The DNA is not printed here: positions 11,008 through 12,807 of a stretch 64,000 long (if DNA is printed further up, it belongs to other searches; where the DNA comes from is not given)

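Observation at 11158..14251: Two adjacent CydA-like membrane proteins, each fused to its own mono-haem cytochrome c: an uncharacterised bd-superfamily oxidoreductase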

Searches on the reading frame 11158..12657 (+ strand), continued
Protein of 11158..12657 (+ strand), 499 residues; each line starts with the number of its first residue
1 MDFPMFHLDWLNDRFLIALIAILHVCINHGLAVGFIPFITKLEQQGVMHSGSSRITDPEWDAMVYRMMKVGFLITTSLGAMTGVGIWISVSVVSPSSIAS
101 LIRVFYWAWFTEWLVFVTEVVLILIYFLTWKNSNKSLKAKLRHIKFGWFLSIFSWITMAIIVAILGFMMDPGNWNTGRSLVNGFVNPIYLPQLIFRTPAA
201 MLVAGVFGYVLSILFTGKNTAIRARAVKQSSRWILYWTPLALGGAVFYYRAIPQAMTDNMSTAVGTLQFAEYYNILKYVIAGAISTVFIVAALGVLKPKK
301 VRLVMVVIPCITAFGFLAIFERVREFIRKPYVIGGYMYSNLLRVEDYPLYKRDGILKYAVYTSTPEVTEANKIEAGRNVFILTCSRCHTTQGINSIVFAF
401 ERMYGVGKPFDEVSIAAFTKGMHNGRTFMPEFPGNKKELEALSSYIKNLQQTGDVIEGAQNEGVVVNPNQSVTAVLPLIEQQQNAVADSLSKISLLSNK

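Call 53: search_protein_families(library=pfam, proteins=[L002:4921-5244:+, L005:5052-5456:+, L005:602-3001:+, L018:1675-2541:+, L018:2600-3628:+, L058:2086-4284:-, L012:4539-5177:+], max_evalue=0.001)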
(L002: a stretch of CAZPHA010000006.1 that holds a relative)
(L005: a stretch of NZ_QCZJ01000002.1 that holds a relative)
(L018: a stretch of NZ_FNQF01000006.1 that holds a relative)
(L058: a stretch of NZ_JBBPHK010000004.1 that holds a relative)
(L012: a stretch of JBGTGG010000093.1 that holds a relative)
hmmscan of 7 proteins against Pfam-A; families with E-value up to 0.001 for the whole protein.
L002:4921-5244:+ (107 aa): 1 family
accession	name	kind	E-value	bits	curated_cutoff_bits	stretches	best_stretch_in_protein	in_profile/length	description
PF04945.19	YHS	-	7e-08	32.8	30.3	1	60-102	2-44/47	YHS domain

L005:5052-5456:+ (134 aa): 0 families

L005:602-3001:+ (799 aa): 7 families
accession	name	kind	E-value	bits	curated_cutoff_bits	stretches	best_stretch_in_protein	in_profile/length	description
PF00593.30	TonB_dep_Rec_b-barrel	-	1.6e-44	153.9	27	1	337-770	17-436/436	TonB dependent receptor-like, beta-barrel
PF07715.20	Plug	-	1.4e-20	74.2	23.9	1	142-247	2-107/107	TonB-dependent Receptor Plug Domain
PF13715.12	CarbopepD_reg_2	-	1.1e-18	67.5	32.2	1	47-133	1-88/88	CarboxypepD_reg-like domain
PF13620.12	CarboxypepD_reg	-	4.8e-18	65.7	32.3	1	46-121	1-81/82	Carboxypeptidase regulatory-like domain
PF09430.16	EMC7_beta-sandw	-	1.6e-05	25.6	26.6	1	66-149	13-99/122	ER membrane protein complex subunit 7, beta-sandwich domain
PF17210.9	SdrD_B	-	4.6e-05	24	29.7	1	62-106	27-76/112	SdrD B-like domain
PF17802.7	SpaA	-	8.2e-05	23.1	23.1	1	49-102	5-67/91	Prealbumin-like fold domain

L018:1675-2541:+ (288 aa): 1 family
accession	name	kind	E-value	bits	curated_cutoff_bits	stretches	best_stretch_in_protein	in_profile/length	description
PF20243.3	MbnP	-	4.9e-36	124.8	27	1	30-238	2-179/189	MbnP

L018:2600-3628:+ (342 aa): 4 families
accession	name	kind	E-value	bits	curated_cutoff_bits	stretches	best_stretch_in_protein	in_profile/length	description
PF03150.19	CCP_MauG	-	1.8e-48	165.4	25.6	1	59-204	3-147/149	Di-haem cytochrome c peroxidase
PF09086.16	DUF1924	-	7.2e-07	29.9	22.5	0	60-91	8-40/96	Domain of unknown function (DUF1924)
PF00034.26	Cytochrom_C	-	3.2e-06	28.8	21.3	0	213-334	2-89/90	Cytochrome c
PF13442.11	Cytochrome_CBB3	-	0.00011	22.8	27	0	211-229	2-20/68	Cytochrome C oxidase, cbb3-type, subunit III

L058:2086-4284:- (732 aa): 1 family
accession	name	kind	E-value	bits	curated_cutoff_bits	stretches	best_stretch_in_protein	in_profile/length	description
PF04055.27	Radical_SAM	-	7.8e-14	52.6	29.5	1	354-513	4-165/166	Radical SAM superfamily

L012:4539-5177:+ (212 aa): 1 family
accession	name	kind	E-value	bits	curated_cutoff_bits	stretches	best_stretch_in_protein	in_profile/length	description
PF11138.13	DUF2911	-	5.8e-48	162.9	27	1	64-207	1-144/145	Protein of unknown function (DUF2911)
